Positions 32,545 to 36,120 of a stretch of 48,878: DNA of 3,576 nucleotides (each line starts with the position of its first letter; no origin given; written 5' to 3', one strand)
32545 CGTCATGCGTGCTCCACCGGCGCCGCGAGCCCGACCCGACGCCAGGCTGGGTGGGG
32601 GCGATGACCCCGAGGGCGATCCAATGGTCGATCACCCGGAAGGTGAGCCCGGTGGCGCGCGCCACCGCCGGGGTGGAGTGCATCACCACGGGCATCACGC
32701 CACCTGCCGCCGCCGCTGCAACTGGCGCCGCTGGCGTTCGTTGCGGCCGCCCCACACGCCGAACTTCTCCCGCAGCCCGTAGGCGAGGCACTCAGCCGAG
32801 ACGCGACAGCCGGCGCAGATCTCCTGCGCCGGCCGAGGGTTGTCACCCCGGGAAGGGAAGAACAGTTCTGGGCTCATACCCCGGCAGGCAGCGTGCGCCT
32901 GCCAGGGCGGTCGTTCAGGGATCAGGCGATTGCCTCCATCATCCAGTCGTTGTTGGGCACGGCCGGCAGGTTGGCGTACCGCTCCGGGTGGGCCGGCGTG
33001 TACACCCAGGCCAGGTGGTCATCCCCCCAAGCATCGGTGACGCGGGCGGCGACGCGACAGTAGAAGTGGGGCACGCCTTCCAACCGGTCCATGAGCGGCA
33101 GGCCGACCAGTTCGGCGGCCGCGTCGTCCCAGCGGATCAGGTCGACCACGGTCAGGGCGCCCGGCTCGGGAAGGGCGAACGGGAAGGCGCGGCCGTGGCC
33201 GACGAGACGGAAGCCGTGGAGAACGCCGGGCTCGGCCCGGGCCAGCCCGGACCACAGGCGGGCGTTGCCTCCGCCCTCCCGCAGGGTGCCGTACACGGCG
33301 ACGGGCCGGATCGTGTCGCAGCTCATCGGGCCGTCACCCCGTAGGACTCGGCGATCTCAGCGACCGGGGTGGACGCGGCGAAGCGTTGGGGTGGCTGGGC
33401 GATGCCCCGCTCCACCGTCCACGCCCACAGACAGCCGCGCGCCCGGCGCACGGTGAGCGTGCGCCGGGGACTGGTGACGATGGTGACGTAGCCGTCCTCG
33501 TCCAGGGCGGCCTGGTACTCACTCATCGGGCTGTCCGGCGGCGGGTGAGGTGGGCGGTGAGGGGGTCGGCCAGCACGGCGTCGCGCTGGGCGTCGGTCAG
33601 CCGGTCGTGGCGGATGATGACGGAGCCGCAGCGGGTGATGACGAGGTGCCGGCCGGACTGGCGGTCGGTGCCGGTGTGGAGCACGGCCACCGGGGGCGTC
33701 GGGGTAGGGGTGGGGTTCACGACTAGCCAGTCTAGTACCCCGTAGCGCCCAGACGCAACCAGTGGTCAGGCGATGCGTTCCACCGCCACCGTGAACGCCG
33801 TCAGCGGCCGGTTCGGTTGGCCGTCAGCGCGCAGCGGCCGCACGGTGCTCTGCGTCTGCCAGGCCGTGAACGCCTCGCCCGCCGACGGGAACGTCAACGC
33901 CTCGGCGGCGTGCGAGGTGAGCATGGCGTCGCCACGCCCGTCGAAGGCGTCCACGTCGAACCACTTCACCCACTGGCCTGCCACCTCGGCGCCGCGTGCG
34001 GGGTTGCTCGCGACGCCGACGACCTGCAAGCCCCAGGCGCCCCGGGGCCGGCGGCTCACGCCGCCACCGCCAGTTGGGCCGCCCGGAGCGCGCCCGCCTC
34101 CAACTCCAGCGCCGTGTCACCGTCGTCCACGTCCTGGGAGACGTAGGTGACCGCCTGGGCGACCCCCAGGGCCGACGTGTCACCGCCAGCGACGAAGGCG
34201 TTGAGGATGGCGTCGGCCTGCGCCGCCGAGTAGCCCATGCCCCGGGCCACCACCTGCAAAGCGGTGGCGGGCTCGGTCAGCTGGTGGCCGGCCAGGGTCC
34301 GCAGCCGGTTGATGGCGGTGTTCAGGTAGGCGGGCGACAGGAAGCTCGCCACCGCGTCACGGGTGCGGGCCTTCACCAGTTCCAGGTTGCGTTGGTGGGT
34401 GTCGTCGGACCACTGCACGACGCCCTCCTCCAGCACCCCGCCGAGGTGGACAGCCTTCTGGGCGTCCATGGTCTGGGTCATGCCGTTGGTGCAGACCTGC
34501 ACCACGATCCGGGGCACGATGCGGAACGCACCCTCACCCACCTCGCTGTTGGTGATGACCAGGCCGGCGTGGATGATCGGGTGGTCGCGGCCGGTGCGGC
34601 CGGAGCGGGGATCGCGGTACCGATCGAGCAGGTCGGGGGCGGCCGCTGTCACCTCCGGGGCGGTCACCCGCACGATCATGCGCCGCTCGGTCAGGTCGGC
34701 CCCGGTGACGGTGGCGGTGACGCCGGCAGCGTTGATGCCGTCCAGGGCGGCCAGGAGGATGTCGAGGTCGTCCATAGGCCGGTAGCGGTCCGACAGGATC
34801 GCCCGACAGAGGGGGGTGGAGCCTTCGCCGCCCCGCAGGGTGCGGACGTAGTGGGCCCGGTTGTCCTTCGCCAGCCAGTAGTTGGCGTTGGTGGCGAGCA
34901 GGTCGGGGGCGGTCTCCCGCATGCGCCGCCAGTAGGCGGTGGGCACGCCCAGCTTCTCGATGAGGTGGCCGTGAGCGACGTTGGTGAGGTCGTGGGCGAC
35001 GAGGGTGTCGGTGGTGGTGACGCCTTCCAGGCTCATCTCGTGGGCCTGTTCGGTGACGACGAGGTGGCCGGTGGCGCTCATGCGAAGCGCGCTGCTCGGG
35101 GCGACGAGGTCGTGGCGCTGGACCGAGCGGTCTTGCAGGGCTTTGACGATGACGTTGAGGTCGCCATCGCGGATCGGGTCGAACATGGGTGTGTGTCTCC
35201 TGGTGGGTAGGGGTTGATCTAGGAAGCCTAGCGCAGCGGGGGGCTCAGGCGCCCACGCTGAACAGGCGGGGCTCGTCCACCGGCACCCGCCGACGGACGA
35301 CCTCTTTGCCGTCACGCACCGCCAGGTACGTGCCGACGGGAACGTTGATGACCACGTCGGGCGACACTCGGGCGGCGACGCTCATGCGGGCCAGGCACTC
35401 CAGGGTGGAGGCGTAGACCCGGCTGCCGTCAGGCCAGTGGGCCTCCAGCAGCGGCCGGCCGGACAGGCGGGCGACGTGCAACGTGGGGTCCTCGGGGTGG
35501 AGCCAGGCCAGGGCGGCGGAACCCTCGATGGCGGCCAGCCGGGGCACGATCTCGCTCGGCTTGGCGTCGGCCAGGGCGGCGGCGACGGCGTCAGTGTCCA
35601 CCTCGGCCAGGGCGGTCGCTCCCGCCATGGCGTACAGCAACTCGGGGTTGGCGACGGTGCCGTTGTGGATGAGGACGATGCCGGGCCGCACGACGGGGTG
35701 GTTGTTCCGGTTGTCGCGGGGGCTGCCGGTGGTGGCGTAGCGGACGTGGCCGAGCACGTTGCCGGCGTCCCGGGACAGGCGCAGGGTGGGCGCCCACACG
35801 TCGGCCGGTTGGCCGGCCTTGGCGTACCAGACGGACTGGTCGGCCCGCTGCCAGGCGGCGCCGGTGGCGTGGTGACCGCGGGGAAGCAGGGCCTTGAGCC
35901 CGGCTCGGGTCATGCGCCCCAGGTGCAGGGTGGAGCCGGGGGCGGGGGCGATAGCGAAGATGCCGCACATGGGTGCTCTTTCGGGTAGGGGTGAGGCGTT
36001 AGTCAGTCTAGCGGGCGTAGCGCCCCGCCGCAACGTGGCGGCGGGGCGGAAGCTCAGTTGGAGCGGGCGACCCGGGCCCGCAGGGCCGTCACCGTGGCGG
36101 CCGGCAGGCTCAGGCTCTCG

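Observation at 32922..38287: Amidoligase + class-II GATase + GGCT + Asp/Asn-hydroxylase-like cupin, each behind its own copy of a conserved promoter: candidate adduct-synthesis arm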

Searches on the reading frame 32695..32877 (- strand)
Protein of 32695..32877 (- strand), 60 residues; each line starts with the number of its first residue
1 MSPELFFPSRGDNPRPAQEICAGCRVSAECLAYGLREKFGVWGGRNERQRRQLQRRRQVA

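Call 3: search_protein_families(library=pfam, proteins=[window:32695-32877:-], max_evalue=0.01)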
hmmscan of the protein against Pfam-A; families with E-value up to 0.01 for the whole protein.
window:32695-32877:- (60 aa): 1 family
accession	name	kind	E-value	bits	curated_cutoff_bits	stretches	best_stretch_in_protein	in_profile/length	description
PF02467.21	Whib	-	1.8e-14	54.5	23.6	1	2-53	11-65/65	Transcription factor WhiB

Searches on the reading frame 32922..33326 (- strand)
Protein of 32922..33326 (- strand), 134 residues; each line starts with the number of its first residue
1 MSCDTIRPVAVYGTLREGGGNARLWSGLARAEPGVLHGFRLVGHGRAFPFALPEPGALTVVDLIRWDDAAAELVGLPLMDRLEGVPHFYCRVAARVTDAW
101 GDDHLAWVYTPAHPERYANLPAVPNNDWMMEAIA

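Call 3: search_protein_families(library=pfam, proteins=[window:32922-33326:-], max_evalue=0.01)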
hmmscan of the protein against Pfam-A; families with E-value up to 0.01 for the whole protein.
window:32922-33326:- (134 aa): 1 family
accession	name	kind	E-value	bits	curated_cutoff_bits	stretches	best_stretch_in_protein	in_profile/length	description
PF06094.17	GGACT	-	4.7e-14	53.4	22.8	1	9-129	1-119/120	Gamma-glutamyl cyclotransferase, AIG2-like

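Call 34: search_protein_families(library=phrogs, proteins=[window:32922-33326:-], max_evalue=0.001)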
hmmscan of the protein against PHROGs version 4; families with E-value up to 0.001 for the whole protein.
window:32922-33326:- (134 aa): 1 family
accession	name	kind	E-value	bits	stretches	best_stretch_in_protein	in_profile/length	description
phrog_2520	-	moron, auxiliary metabolic gene and host takeover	2.2e-10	41.6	1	5-130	9-131/166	gamma-glutamyl cyclotransferase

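Call 35: search_protein_families(library=ncbifam, proteins=[window:32922-33326:-], max_evalue=0.01)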
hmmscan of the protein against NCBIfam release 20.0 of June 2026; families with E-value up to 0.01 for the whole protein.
window:32922-33326:- (134 aa): 0 families

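Call 60: search_solved_structures(query=window:32922-33326:-, max_evalue=1)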
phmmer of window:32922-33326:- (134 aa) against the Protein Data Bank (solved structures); distinct sequences matched with E-value up to 1: 1.
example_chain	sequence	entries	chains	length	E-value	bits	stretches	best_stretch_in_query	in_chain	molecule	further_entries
2cwq_A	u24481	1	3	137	0.99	12.5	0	24-59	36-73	hypothetical protein TTHA0727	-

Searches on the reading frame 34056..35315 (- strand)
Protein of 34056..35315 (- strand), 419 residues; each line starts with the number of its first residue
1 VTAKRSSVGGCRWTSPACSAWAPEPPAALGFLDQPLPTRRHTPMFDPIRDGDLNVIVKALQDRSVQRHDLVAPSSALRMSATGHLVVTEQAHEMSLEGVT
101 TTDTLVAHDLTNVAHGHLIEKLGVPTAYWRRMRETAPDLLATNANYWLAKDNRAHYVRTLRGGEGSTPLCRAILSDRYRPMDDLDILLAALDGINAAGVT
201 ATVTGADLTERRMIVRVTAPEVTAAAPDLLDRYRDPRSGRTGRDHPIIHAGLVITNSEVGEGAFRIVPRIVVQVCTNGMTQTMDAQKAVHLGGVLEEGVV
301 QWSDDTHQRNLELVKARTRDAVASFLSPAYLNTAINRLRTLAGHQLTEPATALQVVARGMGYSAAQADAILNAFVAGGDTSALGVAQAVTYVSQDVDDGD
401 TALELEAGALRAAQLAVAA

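Call 3: search_protein_families(library=pfam, proteins=[window:34056-35315:-], max_evalue=0.01)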
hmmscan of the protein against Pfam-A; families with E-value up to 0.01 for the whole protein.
window:34056-35315:- (419 aa): 0 families

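Call 34: search_protein_families(library=phrogs, proteins=[window:34056-35186:-], max_evalue=0.001)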
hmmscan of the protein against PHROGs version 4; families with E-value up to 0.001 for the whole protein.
window:34056-35186:- (376 aa): 1 family
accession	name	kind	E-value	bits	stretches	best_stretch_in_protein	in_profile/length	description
phrog_1362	-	unknown function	1.6e-73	249.1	1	9-374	11-387/391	-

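Call 35: search_protein_families(library=ncbifam, proteins=[window:34056-35186:-], max_evalue=0.01)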
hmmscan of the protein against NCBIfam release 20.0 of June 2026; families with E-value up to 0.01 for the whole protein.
window:34056-35186:- (376 aa): 0 families

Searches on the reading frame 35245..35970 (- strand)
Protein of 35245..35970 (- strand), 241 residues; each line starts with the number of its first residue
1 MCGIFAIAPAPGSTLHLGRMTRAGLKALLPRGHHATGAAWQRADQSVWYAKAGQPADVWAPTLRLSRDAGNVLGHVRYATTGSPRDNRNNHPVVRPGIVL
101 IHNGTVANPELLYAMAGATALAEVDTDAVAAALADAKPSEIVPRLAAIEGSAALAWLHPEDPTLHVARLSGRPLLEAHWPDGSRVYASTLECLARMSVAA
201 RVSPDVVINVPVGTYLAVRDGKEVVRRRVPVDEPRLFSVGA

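Call 3: search_protein_families(library=pfam, proteins=[window:35245-35970:-], max_evalue=0.01)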
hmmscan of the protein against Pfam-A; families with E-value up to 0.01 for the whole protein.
window:35245-35970:- (241 aa): 2 families
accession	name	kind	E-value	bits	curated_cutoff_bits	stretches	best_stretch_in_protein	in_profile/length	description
PF13522.11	GATase_6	-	6.7e-11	42.8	27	1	68-187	9-128/130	Glutamine amidotransferase domain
PF13537.11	GATase_7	-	0.00051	20.5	25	1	88-194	11-122/123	Glutamine amidotransferase domain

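Call 34: search_protein_families(library=phrogs, proteins=[window:35245-35970:-], max_evalue=0.001)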
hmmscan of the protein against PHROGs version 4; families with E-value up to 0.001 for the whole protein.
window:35245-35970:- (241 aa): 5 families
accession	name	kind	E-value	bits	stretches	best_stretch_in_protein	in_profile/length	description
phrog_14519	-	moron, auxiliary metabolic gene and host takeover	1.7e-36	127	1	1-225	1-231/295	glutamine amidotransferase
phrog_4736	-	other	2.6e-20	74.2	1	1-212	1-214/498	L-glutamine-D-fructose-6-phosphate aminotransferase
phrog_18128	-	other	3.6e-09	37.1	1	1-188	1-185/437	aminotransferase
phrog_13807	-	unknown function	2e-08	34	1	22-174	18-181/609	-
phrog_26846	-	unknown function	1.8e-07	31.2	1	1-133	1-131/502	-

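Call 35: search_protein_families(library=ncbifam, proteins=[window:35245-35970:-], max_evalue=0.01)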
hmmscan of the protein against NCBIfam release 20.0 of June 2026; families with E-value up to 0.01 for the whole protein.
window:35245-35970:- (241 aa): 4 families
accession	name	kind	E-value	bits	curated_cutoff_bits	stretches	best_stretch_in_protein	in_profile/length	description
TIGR01134.1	purF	equivalog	5.1e-13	49.2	350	1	19-220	14-219/432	amidophosphoribosyltransferase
NF001484.0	PRK00331.1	subfamily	8.3e-13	47.6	381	1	1-193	1-198/601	isomerizing glutamine--fructose-6-phosphate transaminase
TIGR01135.1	glmS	equivalog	2.6e-11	42.8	418.05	1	18-196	13-200/607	glutamine--fructose-6-phosphate transaminase (isomerizing)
TIGR03442.1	TIGR03442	equivalog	6.5e-05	22.4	218.65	1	68-119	81-133/251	ergothioneine biosynthesis protein EgtC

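Call 58: search_solved_structures(query=window:35245-35970:-, max_evalue=0.01)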
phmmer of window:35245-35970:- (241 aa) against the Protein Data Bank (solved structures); distinct sequences matched with E-value up to 0.01: 5.
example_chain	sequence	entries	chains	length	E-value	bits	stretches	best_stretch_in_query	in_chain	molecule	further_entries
1xff_A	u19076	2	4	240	1.2e-06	31.3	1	22-175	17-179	Glucosamine--fructose-6-phosphate aminotransferase [isomerizing]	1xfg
4amv_A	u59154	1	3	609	2.8e-06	30.2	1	20-133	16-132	GLUCOSAMINE--FRUCTOSE-6-PHOSPHATE AMINOTRANSFERASE [ISOMER IZING]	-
2j6h_A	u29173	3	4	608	4e-06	29.7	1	23-133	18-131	GLUCOSAMINE-FRUCTOSE-6-PHOSPHATE AMINOTRANSFERASE | GLUCOSAMINE--FRUCTOSE-6-PHOSPHATE AMINOTRANSFERASE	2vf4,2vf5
1jxa_A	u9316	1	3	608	4e-06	29.7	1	23-133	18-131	glucosamine 6-phosphate synthase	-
3ooj_A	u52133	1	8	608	4.1e-06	29.7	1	23-133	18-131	Glucosamine/fructose-6-phosphate aminotransferase, isomerizing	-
